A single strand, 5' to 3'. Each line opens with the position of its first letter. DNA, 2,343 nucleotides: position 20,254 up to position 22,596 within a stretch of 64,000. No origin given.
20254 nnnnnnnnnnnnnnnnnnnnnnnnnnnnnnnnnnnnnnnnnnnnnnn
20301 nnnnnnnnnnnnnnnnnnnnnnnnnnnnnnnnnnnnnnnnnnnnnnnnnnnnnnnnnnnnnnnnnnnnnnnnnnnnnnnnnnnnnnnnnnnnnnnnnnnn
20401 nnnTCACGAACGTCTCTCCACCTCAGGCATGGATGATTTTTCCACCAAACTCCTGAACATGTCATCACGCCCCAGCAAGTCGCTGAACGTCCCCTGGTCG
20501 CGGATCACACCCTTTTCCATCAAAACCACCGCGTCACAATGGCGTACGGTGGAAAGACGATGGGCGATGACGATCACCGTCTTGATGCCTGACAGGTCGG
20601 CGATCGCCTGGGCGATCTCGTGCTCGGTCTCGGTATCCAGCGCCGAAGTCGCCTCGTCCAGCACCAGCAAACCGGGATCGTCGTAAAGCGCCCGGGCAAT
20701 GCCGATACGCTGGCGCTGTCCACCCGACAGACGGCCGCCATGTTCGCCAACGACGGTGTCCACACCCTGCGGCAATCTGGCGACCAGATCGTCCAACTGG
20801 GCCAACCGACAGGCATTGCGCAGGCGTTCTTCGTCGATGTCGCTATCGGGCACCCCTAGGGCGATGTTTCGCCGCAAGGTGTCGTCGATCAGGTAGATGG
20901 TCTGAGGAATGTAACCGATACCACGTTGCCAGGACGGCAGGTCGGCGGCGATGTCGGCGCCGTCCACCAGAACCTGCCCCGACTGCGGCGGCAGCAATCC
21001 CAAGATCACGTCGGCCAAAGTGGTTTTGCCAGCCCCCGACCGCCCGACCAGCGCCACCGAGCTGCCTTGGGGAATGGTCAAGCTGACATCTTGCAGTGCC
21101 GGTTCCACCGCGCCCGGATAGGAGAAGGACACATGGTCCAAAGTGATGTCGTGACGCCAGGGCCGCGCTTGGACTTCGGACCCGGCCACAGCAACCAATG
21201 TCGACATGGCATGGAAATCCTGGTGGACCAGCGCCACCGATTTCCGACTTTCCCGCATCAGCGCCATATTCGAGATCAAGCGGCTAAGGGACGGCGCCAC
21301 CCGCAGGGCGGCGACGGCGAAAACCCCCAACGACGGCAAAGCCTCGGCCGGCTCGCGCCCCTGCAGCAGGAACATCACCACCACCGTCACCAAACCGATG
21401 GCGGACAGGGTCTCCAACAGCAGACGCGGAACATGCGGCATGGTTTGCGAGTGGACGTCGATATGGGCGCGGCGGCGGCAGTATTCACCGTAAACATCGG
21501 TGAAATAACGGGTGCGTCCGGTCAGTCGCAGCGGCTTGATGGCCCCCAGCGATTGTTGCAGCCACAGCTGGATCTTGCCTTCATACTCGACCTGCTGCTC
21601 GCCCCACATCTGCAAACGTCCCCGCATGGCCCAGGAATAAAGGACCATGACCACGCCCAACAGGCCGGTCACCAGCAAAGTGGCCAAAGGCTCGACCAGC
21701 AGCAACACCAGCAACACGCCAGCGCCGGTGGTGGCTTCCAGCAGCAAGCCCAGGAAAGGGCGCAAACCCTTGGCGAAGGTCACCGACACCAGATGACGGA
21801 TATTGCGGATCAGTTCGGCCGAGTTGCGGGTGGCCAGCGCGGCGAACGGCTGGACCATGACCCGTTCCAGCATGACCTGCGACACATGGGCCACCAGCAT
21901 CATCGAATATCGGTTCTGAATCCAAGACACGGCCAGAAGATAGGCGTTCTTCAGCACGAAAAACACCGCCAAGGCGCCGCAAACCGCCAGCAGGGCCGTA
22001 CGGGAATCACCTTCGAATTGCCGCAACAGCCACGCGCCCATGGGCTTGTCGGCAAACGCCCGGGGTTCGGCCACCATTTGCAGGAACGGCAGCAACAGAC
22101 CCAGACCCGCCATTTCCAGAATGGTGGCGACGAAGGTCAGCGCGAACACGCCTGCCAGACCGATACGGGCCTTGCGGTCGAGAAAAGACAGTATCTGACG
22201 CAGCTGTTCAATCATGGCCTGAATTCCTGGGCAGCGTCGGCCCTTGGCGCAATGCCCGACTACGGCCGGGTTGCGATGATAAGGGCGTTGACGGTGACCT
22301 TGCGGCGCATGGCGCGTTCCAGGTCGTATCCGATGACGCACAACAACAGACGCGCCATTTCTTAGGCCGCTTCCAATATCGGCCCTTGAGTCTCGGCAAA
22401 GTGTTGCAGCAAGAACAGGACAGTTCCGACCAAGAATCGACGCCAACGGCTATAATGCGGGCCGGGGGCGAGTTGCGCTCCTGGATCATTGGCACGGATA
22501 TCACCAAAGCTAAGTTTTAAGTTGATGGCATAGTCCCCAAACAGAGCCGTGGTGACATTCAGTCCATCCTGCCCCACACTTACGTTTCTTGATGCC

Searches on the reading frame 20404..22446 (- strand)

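Call 16: search_protein_families(library=pfam, proteins=[window:20404-22446:-], max_evalue=0.001)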
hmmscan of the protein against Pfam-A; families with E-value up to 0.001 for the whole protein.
window:20404-22446:- (680 aa): 5 families
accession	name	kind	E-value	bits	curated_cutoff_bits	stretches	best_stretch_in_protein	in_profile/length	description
PF00005.33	ABC_tran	-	8.7e-33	114.3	25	1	451-601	1-137/137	ABC transporter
PF02463.25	SMC_N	-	3.3e-07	30.4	40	1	572-643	136-211/220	RecF/RecN/SMC N terminal domain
PF00664.28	ABC_membrane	-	5.1e-05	23.5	28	1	144-322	37-209/274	ABC transporter transmembrane region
PF13191.12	AAA_16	-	6.4e-05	23.9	32.6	1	459-619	22-160/167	AAA ATPase domain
PF13555.12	AAA_29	-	0.00035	20.7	27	1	456-489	17-50/61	P-loop containing region of AAA domain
